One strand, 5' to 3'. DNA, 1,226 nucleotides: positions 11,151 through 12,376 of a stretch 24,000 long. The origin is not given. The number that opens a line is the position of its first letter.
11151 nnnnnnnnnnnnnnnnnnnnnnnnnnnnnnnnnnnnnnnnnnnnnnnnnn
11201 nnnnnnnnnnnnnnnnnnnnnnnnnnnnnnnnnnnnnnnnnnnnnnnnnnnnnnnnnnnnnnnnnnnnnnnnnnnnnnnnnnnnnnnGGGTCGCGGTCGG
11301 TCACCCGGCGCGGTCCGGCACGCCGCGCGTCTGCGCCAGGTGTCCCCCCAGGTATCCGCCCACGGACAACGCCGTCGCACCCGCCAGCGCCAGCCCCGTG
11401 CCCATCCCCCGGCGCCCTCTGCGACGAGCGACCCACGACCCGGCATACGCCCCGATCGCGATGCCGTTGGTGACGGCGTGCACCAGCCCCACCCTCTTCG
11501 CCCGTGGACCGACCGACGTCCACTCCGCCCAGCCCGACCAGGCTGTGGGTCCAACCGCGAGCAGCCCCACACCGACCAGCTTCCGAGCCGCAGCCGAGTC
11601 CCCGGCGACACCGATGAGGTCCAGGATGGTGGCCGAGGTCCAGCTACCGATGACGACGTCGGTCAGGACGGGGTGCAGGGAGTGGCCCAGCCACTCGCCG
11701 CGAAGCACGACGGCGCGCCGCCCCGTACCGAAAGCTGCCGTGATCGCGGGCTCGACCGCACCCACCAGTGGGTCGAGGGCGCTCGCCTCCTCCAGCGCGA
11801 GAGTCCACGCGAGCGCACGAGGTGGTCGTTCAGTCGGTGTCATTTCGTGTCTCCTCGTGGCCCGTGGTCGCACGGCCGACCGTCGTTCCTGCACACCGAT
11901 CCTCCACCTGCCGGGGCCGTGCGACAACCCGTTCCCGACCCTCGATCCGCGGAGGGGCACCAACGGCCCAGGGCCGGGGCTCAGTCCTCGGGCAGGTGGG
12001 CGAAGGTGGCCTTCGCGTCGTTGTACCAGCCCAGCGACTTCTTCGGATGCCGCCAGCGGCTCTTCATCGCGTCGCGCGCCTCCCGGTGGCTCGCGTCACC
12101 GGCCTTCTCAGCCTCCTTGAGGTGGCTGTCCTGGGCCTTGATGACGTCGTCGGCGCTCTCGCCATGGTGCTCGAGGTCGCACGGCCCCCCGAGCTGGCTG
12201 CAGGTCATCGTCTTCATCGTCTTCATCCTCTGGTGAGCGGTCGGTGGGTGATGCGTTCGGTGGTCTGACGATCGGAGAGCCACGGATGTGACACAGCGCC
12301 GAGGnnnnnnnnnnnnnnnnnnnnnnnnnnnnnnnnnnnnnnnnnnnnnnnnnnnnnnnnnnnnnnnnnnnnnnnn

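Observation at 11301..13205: ECF41-like sigma factor with two GTCACA-N16-CGTC promoters: itself and a DUF1059/DUF2231 pair rather than the usual COE gene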

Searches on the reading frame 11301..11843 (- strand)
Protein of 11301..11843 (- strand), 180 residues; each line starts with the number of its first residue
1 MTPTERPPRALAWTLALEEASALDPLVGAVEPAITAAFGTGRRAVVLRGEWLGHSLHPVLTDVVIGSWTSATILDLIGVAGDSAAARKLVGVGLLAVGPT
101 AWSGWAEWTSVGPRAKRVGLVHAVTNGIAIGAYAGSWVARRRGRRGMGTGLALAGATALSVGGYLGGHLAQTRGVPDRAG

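Call 4: search_protein_families(library=pfam, proteins=[window:11301-11843:-], max_evalue=0.01)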
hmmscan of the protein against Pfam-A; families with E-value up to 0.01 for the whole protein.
window:11301-11843:- (180 aa): 1 family
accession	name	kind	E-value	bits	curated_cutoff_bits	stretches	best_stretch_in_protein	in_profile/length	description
PF09990.14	DUF2231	-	1.3e-09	38.6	26.4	1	53-175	1-135/139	Predicted membrane protein (DUF2231)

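Call 5: search_protein_families(library=ncbifam, proteins=[window:11301-11843:-], max_evalue=0.01)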
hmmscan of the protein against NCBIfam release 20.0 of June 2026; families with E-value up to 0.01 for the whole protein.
window:11301-11843:- (180 aa): 0 families

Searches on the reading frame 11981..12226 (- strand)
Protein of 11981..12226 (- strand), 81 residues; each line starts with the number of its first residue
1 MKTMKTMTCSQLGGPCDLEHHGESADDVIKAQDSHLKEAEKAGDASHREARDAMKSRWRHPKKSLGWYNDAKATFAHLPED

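Call 4: search_protein_families(library=pfam, proteins=[window:11981-12226:-], max_evalue=0.01)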
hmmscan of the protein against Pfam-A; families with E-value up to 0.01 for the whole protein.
window:11981-12226:- (81 aa): 1 family
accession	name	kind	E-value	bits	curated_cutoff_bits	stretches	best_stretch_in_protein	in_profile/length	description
PF06348.16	DUF1059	-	0.0014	19.3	21.1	1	4-39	1-36/56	Protein of unknown function (DUF1059)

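Call 5: search_protein_families(library=ncbifam, proteins=[window:11981-12226:-], max_evalue=0.01)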
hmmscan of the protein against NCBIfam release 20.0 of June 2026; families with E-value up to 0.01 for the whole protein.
window:11981-12226:- (81 aa): 0 families

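Call 15: search_solved_structures(query=window:11981-12226:-, max_evalue=10, show_alignments=3)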
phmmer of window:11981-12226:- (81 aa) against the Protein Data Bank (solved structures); distinct sequences matched with E-value up to 10: 2.
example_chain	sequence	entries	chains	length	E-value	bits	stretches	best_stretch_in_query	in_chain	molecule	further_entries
2ap3_A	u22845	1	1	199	1.3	13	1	17-57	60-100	conserved hypothetical protein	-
7mcd_A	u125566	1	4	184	2.3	12.2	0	17-43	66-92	AI-designed TIM-barrel F15C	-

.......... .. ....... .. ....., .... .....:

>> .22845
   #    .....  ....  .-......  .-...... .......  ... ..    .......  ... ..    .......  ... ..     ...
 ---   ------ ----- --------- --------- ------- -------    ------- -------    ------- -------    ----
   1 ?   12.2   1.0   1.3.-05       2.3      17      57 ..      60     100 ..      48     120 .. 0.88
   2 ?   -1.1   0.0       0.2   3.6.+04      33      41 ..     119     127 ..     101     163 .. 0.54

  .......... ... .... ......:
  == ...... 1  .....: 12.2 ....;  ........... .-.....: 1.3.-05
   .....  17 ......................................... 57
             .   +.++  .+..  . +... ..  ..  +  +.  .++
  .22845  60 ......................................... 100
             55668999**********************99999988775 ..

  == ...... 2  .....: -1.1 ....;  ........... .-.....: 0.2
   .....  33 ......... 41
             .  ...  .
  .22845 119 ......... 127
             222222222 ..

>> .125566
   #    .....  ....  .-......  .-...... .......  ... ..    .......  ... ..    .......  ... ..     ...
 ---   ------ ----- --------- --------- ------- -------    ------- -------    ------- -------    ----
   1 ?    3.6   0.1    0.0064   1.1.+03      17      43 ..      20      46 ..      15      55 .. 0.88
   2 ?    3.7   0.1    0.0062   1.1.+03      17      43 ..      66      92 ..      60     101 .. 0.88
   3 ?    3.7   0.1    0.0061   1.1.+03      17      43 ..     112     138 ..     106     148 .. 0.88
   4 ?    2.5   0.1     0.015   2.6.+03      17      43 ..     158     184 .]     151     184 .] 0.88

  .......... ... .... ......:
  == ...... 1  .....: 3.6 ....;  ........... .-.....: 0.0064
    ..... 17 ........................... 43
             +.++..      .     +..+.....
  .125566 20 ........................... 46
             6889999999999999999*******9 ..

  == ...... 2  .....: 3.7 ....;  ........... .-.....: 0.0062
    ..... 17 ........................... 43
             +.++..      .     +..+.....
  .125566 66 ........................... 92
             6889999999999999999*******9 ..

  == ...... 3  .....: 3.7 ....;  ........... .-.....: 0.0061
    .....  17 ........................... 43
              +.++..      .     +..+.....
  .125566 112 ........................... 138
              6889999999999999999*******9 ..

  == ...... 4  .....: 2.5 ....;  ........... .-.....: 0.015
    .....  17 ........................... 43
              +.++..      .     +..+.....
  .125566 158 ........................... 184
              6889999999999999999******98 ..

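Call 24: find_homologous_proteins(query=window:11981-12217:-, max_evalue=0.001)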
Query window:11981-12217:- (78 aa): 2744 proteins with E <= 0.001 among 2745 candidates; the best 120 are listed.
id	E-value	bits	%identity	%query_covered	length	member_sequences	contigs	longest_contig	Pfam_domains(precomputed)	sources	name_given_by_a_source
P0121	2.2e-38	148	82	100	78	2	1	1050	-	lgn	-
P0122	2.3e-38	147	83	99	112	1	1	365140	-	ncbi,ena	-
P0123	4.5e-38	147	83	99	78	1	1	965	-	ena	-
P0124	7.3e-38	146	81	100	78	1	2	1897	-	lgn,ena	-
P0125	8.8e-38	146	82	100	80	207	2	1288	PF06348.17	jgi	jgi:predicted small metal-binding protein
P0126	1.1e-37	145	82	100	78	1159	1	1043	-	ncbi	-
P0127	1.5e-37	145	82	100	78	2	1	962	-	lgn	-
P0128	1.8e-37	145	78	100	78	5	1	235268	-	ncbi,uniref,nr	ncbi:DUF1059 domain-containing protein [Nocardioides donggukensis]|uniref:DUF1059 domain-containing 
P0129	2.6e-37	144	81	100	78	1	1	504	-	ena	-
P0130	2.7e-37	144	83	100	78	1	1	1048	-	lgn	-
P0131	3.1e-37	144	82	100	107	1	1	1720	-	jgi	-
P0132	3.1e-37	144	85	100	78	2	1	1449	-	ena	-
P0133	3.2e-37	144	82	100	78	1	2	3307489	-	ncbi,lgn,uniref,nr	ncbi:DUF1059 domain-containing protein [Janibacter cremeus]|uniref:Putative small metal-binding prot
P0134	3.4e-37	144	82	100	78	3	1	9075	-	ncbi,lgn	ncbi:MAG: hypothetical protein WA966_02545 [Ornithinimicrobium sp.]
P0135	3.8e-37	144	79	100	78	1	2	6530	-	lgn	-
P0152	1.5e-36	142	81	100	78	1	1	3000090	-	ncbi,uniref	ncbi:MAG: hypothetical protein QM728_14555 [Gordonia sp. (in: high G+C Gram-positive bacteria)]|unir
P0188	9.7e-36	139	77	100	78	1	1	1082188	-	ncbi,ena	-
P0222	2.8e-35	138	78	100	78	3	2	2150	PF06348.17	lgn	-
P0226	3.3e-35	137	81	99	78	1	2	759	PF06348.17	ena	-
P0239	4.7e-35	137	79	97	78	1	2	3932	PF06348.17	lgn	-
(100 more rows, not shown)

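Call 32: predict_structure(alignment_id=A1)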
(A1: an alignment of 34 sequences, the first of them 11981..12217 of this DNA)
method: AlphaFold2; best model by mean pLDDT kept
length: 78 residues; sequences in the alignment: 34
mean_pLDDT: 94.5   pTM: 0.80
mean pLDDT of the five models: 94.5, 94.2, 93.8, 93.5, 91.4
residues with pLDDT >= 90: 73; 70-90: 5; 50-70: 0; < 50: 0
segments of 3 or more residues with pLDDT < 50: none
pLDDT, mean of each block of 10 residues (from residue 1): 95 96 96 96 95 92 94 91
secondary structure, 60 per line:
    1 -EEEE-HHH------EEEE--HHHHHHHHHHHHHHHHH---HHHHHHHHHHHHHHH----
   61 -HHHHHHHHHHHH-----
elements in order: E2-5 E16-19 H22-38 H42-56 H62-73

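Call 34: search_protein_representatives(protein=window:11981-12217:-)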
Query: 78 residues. Proteins with E-value up to 0.001 (for the whole library): 362; up to 1e-10: 135; up to 1e-30: 1. The best 150 are listed.
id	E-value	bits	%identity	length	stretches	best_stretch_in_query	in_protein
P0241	1.8e-32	127.1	73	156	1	1-78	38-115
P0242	1.7e-30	120.8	70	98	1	1-77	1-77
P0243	1.5e-27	111.5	65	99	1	1-77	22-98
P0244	1.7e-27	111.3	68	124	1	1-74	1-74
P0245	3.2e-27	110.5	66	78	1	1-77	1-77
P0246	5.0e-27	109.8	65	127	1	1-72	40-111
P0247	9.0e-27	109.0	63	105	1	1-78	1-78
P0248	5.6e-26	106.5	64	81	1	1-78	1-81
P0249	1.2e-25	105.4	76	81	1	1-62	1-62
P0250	2.1e-25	104.7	64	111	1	1-74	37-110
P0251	6.6e-25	103.1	59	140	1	1-78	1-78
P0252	7.5e-25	102.9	60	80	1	1-78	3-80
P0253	4.5e-24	100.4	60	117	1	1-78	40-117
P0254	5.9e-24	100.1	78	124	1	1-60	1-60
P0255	1.5e-23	98.8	58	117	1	1-77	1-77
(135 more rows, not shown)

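Call 35: fold_search(model_id=the predicted structure, library=pdb)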
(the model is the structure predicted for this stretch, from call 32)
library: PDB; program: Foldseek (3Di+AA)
matches with E <= 10: 11; with E <= 0.001: 0
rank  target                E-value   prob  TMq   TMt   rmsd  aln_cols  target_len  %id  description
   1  4oyd_B                5.0e+00  0.08  0.28  0.21   8.9        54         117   11  Crystal structure of a computationally designed inhibitor of an Epstein-Barr viral Bcl-2 protein (released 2014-07-09)
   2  7lts_A                6.5e+00  0.06  0.29  0.09   6.4        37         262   16  Structure of the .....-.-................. (SonM mutant R67A) and RiPP precursor (SonA) heteromeric complex (with SAH) (released 2021-09-29)
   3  8rz0_C                7.0e+00  0.06  0.32  0.26   8.8        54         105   20  Synthetic immunogen RH5-34EM bound to monoclonal antibody R5.016 (released 2024-07-17)
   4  4v9d_AY               7.0e+00  0.05  0.28  0.15   6.7        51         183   14  Structures of the bacterial ribosome in classical and hybrid states of tRNA binding (released 2014-07-09)
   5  1is1                  8.0e+00  0.07  0.31  0.16   6.5        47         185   17  Crystal structure of ribosome recycling factor from Vibrio parahaemolyticus (released 2003-06-17)
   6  9dgo_C                8.0e+00  0.06  0.32  0.41   8.9        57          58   14  Designed miniproteins potently inhibit and protect against MERS-CoV. Crystal structure of MERS-CoV S RBD in complex wi (released 2025-06-18)
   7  8wy1_A                8.5e+00  0.06  0.36  0.07   8.1        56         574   18  The structure of cyclization domain in cyclic beta-1,2-glucan synthase from Thermoanaerobacter italicus (released 2024-02-14)
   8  8hwz_C                8.5e+00  0.02  0.24  0.16   7.5        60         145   15  Cryo-EM structure of delta N15 MsDps2 of Mycobacterium smegmatis (released 2024-07-10)
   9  8wy1_B                9.1e+00  0.06  0.35  0.06   8.2        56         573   18  The structure of cyclization domain in cyclic beta-1,2-glucan synthase from Thermoanaerobacter italicus (released 2024-02-14)
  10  9chk_A                9.1e+00  0.05  0.29  0.10   6.4        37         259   14  Structure of the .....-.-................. (SonM) and RiPP precursor (SonA-Y62A) heteromeric complex (bound to SAM) (released 2025-01-29)
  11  4kb2                  9.7e+00  0.05  0.32  0.16   9.3        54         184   18  Crystal structure of ribosome recycling factor mutant R109A from Mycobacterium tuberculosis (released 2014-03-12)

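Call 45: find_related_loci(query=A3, collection=metagenome_contigs, flank=3000)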
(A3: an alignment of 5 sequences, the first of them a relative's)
Query A3 (79 aa) in metagenome_contigs; peptide patterns used: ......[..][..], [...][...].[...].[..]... (x = any residue, [..] = any of these).
600 stretches matched a pattern (row limit reached: there are more); 481 encode a relative of the query (tblastn E <= 1e-3); the best 80 are kept; 80 distinct loci.
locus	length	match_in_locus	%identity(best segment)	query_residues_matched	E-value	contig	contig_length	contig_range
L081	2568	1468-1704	82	1-79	1e-42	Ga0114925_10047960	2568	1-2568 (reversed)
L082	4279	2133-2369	66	1-79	2e-34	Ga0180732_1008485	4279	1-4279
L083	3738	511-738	68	1-76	4e-34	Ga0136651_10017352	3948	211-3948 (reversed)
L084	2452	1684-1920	66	1-79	9e-34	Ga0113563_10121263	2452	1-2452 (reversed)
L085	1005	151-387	67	1-79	4e-34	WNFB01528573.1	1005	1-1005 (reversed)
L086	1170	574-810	63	1-79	1e-33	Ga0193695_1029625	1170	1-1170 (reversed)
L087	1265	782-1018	65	1-79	6e-33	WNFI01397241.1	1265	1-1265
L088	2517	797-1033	66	1-79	2e-32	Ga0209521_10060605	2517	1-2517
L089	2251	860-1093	64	1-78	7e-32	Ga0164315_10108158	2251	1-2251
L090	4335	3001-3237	62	1-79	6e-32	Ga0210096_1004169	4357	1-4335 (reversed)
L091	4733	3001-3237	62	1-79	1e-31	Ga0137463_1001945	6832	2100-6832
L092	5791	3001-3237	63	1-79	2e-31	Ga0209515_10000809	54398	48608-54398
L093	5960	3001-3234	64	1-78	5e-31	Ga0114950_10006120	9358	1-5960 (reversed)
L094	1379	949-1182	62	1-78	2e-31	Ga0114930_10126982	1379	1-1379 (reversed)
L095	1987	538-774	65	1-79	5e-31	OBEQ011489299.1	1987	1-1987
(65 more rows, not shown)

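Call 67: find_encoding_contigs(protein=P0133, flank=3000, max_places=2)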
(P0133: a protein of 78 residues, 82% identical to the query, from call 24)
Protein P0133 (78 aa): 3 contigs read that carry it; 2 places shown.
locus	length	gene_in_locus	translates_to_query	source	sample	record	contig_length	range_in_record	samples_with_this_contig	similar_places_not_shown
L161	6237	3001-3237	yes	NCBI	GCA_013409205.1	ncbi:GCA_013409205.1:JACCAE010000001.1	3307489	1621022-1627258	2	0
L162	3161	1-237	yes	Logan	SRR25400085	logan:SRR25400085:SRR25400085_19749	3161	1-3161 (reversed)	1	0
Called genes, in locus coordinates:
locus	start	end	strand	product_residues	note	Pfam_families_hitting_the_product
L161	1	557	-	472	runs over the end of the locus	PF00860:Xan_ur_permease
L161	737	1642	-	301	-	PF00126:HTH_1, PF03466:LysR_substrate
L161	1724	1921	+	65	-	-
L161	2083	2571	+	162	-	PF04542:Sigma70_r2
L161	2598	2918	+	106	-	-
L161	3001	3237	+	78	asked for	-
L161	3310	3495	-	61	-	PF04024:PspC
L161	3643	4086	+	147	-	PF09945:DUF2177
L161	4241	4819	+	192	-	PF13563:2_5_RNA_ligase2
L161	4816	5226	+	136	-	PF02082:Rrf2, PF03444:WHD_HrcA (faint)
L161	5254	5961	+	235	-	PF04405:ScdA_N, PF01814:Hemerythrin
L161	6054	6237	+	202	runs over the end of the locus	PF01739:CheR (faint), PF13489:Methyltransf_23 (faint), PF13847:Methyltransf_31 (weak), PF08241:Methyltransf_11, PF08242:Methyltransf_12, PF13649:Methyltransf_25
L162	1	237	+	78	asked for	?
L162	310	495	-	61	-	PF04024:PspC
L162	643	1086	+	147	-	PF09945:DUF2177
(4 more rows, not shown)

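Call 68: find_encoding_contigs(protein=P0152, flank=3000, max_places=2)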
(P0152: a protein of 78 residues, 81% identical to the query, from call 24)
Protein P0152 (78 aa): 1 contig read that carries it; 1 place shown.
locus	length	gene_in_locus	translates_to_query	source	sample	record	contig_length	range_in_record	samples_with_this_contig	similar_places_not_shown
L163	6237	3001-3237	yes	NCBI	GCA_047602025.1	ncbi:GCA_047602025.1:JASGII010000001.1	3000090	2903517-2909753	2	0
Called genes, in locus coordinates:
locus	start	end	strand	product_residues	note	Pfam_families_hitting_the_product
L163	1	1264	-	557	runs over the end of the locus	PF13482:RNase_H_2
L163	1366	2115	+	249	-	PF20079:DUF6474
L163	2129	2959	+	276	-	PF04542:Sigma70_r2, PF08281:Sigma70_r4_2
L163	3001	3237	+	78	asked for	-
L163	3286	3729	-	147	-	-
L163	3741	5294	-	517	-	PF00171:Aldedh, PF05893:LuxC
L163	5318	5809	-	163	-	PF03737:RraA-like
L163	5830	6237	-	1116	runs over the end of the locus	PF16995:tRNA-synt_2_TM, PF09924:LPG_synthase_C, PF01336:tRNA_anti-codon, PF00152:tRNA-synt_2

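Call 69: find_encoding_contigs(protein=P0188, flank=3000, max_places=2)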
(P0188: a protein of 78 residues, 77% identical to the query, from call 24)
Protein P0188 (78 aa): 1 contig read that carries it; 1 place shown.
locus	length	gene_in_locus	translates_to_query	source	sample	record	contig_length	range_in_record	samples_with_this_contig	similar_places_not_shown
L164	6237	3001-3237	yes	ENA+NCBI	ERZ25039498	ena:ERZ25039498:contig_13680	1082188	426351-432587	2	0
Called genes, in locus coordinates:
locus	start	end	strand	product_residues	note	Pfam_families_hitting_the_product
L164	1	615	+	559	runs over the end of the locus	PF00890:FAD_binding_2, PF01134:GIDA (faint), PF01266:DAO, PF01946:Thi4 (weak), PF03486:HI0933_like (weak), PF07992:Pyr_redox_2 (weak), PF12831:FAD_oxidored, PF13450:NAD_binding_8 (weak)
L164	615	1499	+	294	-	PF22622:MFE-2_hydrat-2_N, PF01575:MaoC_dehydratas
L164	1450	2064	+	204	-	-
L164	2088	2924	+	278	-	PF04542:Sigma70_r2, PF08281:Sigma70_r4_2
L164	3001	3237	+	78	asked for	-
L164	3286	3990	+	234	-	PF13489:Methyltransf_23, PF08241:Methyltransf_11, PF08242:Methyltransf_12, PF13649:Methyltransf_25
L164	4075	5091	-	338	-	PF00108:Thiolase_N, PF22691:Thiolase_C_1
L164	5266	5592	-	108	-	-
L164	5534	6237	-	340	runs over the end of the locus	PF13452:FAS1_DH_region (weak), PF12172:zf-ChsH2, PF01796:OB_ChsH2_C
